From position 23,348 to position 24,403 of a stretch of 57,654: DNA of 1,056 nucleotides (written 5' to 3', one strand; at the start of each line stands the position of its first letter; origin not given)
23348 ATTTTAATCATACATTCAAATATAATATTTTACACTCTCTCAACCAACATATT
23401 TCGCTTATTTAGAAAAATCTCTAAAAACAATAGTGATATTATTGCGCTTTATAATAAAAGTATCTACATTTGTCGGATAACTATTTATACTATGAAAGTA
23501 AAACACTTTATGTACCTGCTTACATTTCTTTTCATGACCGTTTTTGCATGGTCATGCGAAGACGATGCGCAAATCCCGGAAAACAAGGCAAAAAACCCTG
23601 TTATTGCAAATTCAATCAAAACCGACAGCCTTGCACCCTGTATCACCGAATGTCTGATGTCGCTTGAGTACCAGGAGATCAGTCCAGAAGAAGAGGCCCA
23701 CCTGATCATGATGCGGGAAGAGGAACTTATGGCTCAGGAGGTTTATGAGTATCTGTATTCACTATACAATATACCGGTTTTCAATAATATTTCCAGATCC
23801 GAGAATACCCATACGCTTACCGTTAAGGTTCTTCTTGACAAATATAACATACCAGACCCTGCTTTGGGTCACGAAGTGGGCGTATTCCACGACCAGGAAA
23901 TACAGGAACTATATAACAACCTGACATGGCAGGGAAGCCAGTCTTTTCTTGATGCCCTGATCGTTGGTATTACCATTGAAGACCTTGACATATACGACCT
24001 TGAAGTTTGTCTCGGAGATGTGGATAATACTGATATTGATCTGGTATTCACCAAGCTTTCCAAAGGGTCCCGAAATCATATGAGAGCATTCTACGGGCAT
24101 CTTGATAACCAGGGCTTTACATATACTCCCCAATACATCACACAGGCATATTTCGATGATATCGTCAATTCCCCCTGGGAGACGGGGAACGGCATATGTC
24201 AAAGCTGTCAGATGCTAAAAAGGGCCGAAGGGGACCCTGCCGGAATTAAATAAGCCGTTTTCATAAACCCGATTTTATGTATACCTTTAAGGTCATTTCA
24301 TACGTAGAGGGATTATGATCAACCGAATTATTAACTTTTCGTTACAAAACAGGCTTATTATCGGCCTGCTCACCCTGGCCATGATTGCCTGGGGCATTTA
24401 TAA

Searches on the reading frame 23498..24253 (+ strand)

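Call 88: search_protein_families(library=pfam, proteins=[window:23498-24253:+], max_evalue=0.00001)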
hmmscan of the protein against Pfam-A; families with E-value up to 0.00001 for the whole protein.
window:23498-24253:+ (251 aa): 1 family
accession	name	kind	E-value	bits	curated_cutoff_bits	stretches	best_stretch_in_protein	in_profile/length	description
PF09968.15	DUF2202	-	6.8e-49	166.2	22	1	66-225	2-161/162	Uncharacterized protein domain (DUF2202)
